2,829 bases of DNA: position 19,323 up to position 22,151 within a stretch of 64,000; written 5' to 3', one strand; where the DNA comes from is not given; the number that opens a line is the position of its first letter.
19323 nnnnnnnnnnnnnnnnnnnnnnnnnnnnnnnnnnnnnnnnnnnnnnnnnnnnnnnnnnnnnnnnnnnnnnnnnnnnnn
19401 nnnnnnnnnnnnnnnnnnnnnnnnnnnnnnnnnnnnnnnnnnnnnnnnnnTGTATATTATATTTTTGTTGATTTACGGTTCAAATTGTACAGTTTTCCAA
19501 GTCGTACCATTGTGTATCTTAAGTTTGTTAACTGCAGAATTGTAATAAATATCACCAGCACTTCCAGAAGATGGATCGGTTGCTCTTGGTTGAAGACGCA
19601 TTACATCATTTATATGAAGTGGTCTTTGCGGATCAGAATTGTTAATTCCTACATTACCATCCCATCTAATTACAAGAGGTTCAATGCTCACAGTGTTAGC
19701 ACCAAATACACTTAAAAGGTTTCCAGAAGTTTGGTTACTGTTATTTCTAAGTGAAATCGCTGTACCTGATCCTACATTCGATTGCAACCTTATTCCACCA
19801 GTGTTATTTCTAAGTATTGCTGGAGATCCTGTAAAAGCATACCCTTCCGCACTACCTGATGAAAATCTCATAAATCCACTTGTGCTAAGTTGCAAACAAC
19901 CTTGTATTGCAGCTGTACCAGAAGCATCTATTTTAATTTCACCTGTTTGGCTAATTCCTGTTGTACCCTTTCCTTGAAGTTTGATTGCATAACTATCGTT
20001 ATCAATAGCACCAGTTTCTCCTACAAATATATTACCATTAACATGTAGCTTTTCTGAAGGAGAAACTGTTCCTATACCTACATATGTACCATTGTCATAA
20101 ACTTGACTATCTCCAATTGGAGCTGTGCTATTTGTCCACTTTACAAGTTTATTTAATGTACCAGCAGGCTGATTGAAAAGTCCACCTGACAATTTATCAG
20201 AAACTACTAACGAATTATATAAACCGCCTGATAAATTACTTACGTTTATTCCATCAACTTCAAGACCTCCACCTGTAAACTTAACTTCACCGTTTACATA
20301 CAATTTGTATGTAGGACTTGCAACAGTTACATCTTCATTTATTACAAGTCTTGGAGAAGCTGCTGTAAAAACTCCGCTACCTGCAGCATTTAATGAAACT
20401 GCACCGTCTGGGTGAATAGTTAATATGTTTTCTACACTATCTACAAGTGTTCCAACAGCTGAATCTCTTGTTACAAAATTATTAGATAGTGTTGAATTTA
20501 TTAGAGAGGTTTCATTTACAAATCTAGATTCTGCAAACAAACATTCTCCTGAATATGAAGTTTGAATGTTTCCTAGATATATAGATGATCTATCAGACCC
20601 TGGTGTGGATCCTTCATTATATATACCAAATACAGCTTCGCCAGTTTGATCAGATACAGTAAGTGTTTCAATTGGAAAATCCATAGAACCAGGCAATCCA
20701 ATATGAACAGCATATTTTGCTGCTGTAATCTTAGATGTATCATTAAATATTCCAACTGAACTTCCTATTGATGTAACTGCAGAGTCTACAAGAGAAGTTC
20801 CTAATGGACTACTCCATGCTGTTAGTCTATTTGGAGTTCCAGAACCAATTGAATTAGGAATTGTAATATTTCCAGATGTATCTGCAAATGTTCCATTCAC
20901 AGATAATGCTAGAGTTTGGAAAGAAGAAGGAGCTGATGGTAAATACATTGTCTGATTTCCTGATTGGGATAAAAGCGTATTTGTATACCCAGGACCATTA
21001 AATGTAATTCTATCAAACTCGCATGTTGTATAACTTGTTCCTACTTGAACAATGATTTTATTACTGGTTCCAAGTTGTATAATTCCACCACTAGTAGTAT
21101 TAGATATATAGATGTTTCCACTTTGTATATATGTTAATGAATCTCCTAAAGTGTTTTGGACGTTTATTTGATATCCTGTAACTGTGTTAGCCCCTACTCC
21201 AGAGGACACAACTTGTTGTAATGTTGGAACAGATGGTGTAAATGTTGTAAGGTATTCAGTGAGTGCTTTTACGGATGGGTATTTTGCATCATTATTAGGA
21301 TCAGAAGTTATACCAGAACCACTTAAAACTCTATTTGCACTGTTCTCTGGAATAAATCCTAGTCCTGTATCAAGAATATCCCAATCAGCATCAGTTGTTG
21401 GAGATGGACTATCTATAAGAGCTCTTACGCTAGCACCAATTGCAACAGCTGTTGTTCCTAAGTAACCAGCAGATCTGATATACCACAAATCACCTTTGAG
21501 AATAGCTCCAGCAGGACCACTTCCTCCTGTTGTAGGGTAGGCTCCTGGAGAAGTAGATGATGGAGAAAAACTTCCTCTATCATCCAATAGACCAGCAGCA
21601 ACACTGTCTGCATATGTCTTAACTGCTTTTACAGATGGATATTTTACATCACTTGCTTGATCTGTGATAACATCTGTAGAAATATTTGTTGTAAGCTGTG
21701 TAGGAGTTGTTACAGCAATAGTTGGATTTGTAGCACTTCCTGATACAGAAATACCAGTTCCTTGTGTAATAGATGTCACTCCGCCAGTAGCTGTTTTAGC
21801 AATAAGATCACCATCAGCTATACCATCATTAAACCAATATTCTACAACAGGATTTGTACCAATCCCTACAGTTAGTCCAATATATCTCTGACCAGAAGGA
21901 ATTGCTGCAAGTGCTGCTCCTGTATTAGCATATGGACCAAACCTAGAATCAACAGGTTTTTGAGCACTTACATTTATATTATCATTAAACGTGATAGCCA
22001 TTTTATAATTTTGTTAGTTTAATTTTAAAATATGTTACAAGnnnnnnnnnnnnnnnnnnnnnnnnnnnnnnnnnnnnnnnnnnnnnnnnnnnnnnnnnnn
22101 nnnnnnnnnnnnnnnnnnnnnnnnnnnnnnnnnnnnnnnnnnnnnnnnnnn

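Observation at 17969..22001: Two adjacent tail fiber genes share a near-identical N-terminal anchor domain but have different distal regions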

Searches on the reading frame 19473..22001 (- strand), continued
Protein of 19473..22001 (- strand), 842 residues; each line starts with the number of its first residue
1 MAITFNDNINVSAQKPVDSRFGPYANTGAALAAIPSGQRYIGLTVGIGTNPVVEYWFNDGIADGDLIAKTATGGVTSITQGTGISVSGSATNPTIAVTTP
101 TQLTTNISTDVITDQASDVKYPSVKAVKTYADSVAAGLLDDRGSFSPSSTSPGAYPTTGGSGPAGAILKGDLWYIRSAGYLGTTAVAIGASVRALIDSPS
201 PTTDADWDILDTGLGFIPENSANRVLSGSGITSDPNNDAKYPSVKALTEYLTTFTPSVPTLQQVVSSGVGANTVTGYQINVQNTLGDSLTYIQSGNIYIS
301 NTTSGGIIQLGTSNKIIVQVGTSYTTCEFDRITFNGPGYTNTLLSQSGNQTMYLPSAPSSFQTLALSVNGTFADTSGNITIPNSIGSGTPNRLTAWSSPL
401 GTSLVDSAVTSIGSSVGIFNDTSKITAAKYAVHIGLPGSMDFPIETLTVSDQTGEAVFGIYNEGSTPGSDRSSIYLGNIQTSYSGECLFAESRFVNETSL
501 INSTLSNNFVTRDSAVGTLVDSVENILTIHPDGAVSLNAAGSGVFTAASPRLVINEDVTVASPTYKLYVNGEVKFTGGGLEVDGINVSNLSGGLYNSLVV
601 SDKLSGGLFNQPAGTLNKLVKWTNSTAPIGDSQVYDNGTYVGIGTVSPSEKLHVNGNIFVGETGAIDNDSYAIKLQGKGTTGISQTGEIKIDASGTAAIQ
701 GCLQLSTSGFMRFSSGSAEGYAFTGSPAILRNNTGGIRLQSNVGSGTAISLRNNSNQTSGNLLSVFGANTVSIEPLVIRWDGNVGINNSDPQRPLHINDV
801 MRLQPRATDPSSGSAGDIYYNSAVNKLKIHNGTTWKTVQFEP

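Call 92: fold_search(model_id=the predicted structure, library=viral)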
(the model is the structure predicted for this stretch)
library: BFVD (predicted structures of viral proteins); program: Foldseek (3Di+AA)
matches with E <= 10: 610; with E <= 0.001: 41
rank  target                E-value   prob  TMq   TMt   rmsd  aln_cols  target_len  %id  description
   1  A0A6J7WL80            2.6e-10  1.00  0.10  0.14  22.3       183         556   40  Tail fiber protein [uncultured Caudovirales phage]
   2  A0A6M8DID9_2          5.5e-07  0.94  0.08  0.08  36.7       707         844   16  (no name in the UniProt tables at hand)
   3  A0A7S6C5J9            1.6e-06  0.96  0.09  0.10  20.8       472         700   14  (no name in the UniProt tables at hand)
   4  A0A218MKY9            2.4e-06  0.66  0.07  0.07  40.4       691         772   14  Uncharacterized protein [uncultured virus]
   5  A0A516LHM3            3.1e-06  0.99  0.12  0.16  23.9       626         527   13  (no name in the UniProt tables at hand)
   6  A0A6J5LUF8            3.5e-06  0.80  0.07  0.06  39.9       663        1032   16  Intramolecular chaperone auto-processing domain containing protein [uncultured Caudovirales phage]
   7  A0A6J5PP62            6.1e-06  0.89  0.09  0.07  27.2       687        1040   19  Uncharacterized protein [uncultured Caudovirales phage]
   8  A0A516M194            6.4e-06  0.84  0.09  0.10  27.1       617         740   14  (no name in the UniProt tables at hand)
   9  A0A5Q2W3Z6            8.5e-06  0.98  0.11  0.17  24.0       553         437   15  (no name in the UniProt tables at hand)
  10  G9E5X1                8.5e-06  0.93  0.09  0.12  22.7       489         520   17  Uncharacterized protein [Micromonas pusilla virus SP1]
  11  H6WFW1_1              2.9e-05  0.90  0.11  0.11  25.1       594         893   14  Virion structural protein and packaging [Cyanophage S-TIM5]
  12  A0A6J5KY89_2          4.3e-05  0.72  0.10  0.11  35.7       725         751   12  Uncharacterized protein [uncultured Caudovirales phage]
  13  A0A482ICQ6            5.0e-05  0.92  0.12  0.15  18.4       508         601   14  (no name in the UniProt tables at hand)
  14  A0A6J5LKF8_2          5.3e-05  0.69  0.11  0.11  26.2       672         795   14  Tip attachment protein J [uncultured Caudovirales phage]
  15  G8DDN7                6.3e-05  0.82  0.12  0.10  21.0       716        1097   15  (no name in the UniProt tables at hand)
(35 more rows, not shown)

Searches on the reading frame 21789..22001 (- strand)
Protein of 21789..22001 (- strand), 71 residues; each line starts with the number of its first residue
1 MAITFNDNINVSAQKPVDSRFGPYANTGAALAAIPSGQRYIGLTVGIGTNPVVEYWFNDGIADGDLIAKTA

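Call 32: find_related_loci(query=A2, collection=viral_contigs, flank=10000)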
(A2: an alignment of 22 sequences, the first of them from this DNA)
Query A2 (71 aa) in viral_contigs; peptide patterns used: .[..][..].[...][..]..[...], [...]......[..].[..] (x = any residue, [..] = any of these).
311 stretches matched a pattern; 177 encode a relative of the query (tblastn E <= 1e-3); the best 80 are kept; 77 distinct loci.
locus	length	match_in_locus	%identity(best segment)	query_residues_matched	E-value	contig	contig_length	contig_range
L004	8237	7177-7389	93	1-71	3e-42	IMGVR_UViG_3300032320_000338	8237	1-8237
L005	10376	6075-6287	87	1-71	1e-39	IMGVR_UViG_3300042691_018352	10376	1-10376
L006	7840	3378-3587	57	1-70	1e-27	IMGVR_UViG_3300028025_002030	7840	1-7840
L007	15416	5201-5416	65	1-71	3e-27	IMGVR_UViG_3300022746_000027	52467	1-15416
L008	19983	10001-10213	59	1-71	5e-27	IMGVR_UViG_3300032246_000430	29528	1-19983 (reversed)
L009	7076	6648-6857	59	1-70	3e-26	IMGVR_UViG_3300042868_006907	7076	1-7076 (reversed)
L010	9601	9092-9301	59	1-70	3e-26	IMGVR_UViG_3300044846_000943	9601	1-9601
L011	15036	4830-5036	65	1-69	3e-25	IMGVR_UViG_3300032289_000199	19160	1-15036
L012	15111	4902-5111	57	1-70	3e-25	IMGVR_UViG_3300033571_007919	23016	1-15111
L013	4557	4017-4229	63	1-70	3e-24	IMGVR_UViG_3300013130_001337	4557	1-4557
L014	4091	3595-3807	63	1-70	3e-24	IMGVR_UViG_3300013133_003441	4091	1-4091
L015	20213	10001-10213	65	1-71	5e-24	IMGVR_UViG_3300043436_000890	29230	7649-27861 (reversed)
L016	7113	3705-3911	58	1-69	4e-24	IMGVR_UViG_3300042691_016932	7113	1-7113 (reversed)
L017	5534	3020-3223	58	1-69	2e-23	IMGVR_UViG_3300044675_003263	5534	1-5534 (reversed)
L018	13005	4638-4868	56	1-69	2e-23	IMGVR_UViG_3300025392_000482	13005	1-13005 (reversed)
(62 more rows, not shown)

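Call 40: search_protein_representatives(alignment_id=A2)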
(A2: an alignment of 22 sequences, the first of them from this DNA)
Query: 22 sequences, 71 profile positions. Proteins with E-value up to 0.001 (for the whole library): 2635; up to 1e-10: 1143; up to 1e-30: 1. The best 150 are listed.
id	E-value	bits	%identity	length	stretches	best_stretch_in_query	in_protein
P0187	2.5e-34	133.3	-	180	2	3-70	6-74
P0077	2.9e-30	120.3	-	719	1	1-71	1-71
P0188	2.1e-29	117.5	-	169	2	1-71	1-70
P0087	2.4e-29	117.3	-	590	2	1-71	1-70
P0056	4.1e-29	116.6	-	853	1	1-71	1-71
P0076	1.7e-27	111.4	-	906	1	1-71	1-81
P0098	2.7e-27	110.8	-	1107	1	1-70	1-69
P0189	3.1e-27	110.6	-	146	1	1-71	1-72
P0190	5.1e-27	109.9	-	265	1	1-71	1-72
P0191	5.6e-27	109.8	-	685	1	1-71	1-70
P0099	8.9e-27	109.1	-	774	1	1-71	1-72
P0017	9.8e-27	109.0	-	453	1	1-70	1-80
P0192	1.3e-26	108.6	-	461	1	1-71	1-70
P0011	2.0e-26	108.0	-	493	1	1-70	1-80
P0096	2.2e-26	107.9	-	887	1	1-71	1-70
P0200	5.1e-25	103.5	-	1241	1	1-69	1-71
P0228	3.0e-23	97.8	-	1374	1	1-69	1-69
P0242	9.7e-23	96.2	-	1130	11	30-67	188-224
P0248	1.7e-22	95.4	-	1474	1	1-69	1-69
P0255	4.5e-22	94.1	-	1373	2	4-71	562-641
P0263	1.2e-21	92.7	-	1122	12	27-67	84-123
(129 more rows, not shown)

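Call 41: search_protein_families(library=pfam, proteins=[P0242, P0263, P0255, P0200, P0248, P0228], max_evalue=0.001)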
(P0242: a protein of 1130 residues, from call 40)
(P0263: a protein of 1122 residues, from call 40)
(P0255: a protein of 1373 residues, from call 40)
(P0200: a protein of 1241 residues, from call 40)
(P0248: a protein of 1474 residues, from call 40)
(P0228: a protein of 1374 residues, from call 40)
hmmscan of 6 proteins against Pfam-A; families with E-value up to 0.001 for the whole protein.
P0242 (1130 aa): 3 families
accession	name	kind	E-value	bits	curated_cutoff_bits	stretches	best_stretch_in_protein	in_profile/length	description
PF20010.5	Collagen_trimer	-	5e-05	23.7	23.8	0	764-779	17-32/49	Collagen trimerization domain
PF15867.10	Dynein_attach_N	-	7.8e-05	23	27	0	52-81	32-61/68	Dynein attachment factor N-terminus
PF09853.14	DUF2080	-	0.00068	19.8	21.5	0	455-466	34-45/50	Putative transposon-encoded protein (DUF2080)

P0263 (1122 aa): 0 families

P0255 (1373 aa): 0 families

P0200 (1241 aa): 0 families

P0248 (1474 aa): 0 families

P0228 (1374 aa): 0 families

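Call 71: search_solved_structures(query=A2, max_evalue=1, show_alignments=2)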
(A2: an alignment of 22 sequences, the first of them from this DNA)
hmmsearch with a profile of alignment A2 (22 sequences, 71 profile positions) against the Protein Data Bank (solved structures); distinct sequences matched with E-value up to 1: 0.

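Call 85: search_protein_families(library=phrogs, alignment_id=A2, max_evalue=0.01)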
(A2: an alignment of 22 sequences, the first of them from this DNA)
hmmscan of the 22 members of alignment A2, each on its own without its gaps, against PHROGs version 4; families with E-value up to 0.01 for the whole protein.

A. member 1, seq(71 aa): 0 families

B. families by the number of members that match (of 22 scanned): 0 families

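Call 97: find_related_loci(query=A6, collection=genome_contigs, flank=4000)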
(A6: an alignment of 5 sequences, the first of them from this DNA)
Query A6 (71 aa) in genome_contigs; peptide patterns used: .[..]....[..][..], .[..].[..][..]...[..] (x = any residue, [..] = any of these).
28 stretches matched a pattern; 4 encode a relative of the query (tblastn E <= 1e-3); 4 distinct loci.
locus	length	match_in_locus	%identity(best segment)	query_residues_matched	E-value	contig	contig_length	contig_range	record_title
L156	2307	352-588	55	1-69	2e-20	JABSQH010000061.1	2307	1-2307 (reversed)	MAG: Ilumatobacteraceae bacterium isolate DT_55 DT-Ilumatobacteraceae-1_scaffold_61, whole genome shotgun sequence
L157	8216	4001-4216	51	1-70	2e-18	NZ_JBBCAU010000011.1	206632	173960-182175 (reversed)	Chryseolinea sp. T2 T2_scaffold11, whole genome shotgun sequence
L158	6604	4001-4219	47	1-71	2e-18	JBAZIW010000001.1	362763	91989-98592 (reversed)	MAG: Candidatus Paceibacterota bacterium isolate SO_2017_LW4_104 scaffold_78_c1_LW137-91_2017, whole genome shotgun sequ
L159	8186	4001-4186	45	1-61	2e-13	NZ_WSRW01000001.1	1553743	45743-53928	Mucilaginibacter lacusdianchii strain JXJ CY 39 Scaffold1, whole genome shotgun sequence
